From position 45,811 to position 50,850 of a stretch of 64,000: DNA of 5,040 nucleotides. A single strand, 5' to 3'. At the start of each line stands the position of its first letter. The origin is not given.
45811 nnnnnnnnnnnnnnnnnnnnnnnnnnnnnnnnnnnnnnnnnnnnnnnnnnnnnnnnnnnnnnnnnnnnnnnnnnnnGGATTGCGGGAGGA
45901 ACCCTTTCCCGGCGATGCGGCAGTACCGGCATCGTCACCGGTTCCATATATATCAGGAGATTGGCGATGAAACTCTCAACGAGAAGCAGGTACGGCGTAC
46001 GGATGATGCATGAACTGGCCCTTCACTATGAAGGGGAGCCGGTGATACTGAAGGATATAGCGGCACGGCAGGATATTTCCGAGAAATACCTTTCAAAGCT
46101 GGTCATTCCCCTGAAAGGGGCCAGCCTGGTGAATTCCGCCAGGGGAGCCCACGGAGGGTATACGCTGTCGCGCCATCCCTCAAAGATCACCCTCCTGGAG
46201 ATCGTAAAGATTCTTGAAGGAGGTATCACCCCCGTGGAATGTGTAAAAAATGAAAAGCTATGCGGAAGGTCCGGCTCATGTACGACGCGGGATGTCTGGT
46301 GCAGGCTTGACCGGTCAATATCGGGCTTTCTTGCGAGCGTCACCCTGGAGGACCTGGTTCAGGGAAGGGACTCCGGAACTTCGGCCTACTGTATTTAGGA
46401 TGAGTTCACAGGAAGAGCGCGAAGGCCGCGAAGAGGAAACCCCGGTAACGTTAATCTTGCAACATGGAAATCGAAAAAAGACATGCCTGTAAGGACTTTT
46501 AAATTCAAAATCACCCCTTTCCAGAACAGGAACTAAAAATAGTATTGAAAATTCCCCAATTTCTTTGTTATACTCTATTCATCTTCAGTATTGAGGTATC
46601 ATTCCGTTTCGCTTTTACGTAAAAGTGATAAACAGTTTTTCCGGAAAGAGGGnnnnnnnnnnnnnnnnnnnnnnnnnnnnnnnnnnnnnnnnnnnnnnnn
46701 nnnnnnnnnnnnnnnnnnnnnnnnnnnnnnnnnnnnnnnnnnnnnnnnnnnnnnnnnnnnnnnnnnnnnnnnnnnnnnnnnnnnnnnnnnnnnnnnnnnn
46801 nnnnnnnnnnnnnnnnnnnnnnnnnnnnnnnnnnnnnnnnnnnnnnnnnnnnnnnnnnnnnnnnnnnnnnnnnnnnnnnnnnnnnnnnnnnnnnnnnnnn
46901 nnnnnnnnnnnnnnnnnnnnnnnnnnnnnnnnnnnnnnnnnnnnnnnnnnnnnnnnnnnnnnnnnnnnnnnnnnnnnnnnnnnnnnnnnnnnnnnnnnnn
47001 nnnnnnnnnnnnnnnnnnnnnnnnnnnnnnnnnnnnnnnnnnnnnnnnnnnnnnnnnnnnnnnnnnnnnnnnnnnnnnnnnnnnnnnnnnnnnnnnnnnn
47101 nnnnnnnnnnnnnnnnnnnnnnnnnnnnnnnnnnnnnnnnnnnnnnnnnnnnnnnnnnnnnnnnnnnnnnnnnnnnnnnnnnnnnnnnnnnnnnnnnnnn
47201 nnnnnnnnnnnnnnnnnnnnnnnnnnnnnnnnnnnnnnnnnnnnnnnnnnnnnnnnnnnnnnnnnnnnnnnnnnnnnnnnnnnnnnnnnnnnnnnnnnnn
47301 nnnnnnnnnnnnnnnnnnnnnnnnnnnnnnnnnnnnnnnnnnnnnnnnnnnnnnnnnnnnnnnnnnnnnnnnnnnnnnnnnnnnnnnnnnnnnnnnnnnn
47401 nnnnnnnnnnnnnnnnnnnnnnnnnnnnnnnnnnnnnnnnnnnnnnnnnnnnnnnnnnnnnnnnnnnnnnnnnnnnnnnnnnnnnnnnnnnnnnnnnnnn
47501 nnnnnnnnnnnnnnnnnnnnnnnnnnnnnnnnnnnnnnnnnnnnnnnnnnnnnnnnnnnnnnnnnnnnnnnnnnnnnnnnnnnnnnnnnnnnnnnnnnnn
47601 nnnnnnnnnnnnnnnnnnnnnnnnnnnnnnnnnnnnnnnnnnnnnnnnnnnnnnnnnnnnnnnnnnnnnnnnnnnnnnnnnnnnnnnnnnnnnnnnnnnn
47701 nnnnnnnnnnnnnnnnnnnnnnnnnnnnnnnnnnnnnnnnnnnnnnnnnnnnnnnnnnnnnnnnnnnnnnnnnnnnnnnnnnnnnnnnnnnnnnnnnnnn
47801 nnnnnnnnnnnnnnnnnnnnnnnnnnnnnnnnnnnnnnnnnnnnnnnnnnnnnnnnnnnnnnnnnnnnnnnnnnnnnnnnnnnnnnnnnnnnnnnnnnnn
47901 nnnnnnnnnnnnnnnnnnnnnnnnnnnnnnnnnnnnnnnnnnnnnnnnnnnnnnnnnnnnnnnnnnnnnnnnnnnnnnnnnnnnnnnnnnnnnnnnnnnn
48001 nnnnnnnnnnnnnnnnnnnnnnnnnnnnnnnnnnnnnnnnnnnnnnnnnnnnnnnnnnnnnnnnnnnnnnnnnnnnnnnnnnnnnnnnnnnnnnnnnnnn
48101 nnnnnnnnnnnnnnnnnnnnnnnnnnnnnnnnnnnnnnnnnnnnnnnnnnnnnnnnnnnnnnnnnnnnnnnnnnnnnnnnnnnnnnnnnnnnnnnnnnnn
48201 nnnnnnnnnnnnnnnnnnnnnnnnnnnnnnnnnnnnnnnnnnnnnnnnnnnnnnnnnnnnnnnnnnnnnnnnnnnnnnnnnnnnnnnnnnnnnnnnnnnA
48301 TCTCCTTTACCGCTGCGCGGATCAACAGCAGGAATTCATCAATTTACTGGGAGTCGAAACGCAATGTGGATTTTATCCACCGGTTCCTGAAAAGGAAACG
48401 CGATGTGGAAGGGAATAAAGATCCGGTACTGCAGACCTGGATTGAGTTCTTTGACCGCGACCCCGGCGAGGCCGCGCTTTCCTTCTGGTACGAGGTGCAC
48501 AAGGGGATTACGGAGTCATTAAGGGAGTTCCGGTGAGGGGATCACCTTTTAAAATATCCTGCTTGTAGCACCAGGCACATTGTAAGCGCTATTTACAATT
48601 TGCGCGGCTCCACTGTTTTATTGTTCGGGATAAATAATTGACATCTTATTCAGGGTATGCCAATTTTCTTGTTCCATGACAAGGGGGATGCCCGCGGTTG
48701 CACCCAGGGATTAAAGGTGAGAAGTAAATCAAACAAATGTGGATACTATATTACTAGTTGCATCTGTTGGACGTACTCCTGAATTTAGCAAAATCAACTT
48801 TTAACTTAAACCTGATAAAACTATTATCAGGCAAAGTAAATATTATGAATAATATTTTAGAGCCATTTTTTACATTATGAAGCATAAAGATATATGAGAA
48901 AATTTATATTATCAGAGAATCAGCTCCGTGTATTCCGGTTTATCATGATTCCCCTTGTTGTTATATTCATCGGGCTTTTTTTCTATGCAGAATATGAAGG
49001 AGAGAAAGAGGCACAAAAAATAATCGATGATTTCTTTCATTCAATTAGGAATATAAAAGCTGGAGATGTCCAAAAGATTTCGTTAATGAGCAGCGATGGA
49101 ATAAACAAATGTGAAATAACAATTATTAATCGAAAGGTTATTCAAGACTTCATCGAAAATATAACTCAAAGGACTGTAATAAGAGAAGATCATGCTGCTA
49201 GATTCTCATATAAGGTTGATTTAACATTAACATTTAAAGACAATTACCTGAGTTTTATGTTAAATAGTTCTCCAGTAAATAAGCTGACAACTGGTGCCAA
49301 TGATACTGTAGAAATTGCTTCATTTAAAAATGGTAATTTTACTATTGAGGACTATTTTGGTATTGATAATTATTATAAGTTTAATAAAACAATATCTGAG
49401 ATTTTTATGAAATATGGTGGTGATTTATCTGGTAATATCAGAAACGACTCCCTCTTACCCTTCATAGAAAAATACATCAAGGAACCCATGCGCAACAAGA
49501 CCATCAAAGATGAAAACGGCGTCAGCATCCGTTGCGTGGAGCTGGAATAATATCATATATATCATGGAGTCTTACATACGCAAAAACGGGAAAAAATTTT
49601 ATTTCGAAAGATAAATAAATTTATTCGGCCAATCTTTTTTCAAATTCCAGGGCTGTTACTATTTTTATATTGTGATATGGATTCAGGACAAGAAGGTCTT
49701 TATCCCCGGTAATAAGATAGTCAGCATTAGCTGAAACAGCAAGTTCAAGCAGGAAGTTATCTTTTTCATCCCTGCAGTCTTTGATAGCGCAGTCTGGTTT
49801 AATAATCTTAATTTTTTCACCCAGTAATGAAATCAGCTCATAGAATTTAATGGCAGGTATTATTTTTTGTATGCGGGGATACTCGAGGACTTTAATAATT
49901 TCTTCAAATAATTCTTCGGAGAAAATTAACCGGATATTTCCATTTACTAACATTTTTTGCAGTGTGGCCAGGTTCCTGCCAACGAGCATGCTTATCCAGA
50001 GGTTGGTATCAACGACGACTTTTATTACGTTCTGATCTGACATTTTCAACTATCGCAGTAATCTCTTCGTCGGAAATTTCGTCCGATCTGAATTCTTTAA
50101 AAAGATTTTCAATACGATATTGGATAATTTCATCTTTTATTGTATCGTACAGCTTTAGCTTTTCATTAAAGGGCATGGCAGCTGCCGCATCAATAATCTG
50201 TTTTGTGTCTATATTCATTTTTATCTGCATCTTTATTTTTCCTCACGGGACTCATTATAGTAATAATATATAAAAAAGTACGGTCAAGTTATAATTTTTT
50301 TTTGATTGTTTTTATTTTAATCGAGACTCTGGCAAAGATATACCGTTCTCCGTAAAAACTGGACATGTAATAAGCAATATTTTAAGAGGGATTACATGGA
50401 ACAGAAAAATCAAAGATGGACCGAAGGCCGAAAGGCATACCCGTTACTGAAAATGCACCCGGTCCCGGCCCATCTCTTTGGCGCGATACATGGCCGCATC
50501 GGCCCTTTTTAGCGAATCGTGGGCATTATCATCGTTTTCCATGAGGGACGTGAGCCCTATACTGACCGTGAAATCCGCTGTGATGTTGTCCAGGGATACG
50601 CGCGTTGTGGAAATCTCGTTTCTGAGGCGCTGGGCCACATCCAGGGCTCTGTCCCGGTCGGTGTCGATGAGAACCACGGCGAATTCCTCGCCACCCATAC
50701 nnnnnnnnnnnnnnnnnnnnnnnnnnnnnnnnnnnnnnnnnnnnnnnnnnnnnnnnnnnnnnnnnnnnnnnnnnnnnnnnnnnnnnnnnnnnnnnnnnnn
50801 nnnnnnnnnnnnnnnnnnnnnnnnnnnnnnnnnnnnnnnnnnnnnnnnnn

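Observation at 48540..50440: Second low-GC island: unknown membrane-anchored protein plus PIN-toxin/antitoxin pair next to a GGDEF gene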

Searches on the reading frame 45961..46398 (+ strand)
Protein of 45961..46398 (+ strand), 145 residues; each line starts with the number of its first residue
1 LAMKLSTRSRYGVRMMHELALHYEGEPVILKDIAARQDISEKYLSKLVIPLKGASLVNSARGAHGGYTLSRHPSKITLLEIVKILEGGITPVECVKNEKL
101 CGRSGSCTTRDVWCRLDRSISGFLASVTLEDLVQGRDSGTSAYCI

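Call 3: search_protein_families(library=pfam, proteins=[window:45961-46398:+], max_evalue=0.1)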
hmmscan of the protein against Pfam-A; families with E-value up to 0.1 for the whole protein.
window:45961-46398:+ (145 aa): 2 families
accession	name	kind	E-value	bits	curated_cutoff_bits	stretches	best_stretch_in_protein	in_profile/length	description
PF02082.26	Rrf2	-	2.2e-39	135.1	30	1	5-134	1-131/132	Iron-dependent Transcriptional regulator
PF03444.21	HrcA_DNA-bdg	-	0.029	14.4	21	1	25-68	21-64/79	Winged helix-turn-helix transcription repressor, HrcA DNA-binding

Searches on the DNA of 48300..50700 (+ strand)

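Call 15: search_rna_families(source=window, start=48300, end=50700, threshold=evalue, max_evalue=1)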
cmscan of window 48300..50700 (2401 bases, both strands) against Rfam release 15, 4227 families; matches with E-value up to 1: 0.
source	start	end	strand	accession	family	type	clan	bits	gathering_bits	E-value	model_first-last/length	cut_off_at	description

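Call 62: search_dna_similar(query=window:48540-50440:+, collection=plasmids, mode=distant, max_evalue=0.001, max_rows=8)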
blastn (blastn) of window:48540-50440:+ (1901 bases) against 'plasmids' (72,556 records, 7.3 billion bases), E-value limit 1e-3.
No match.
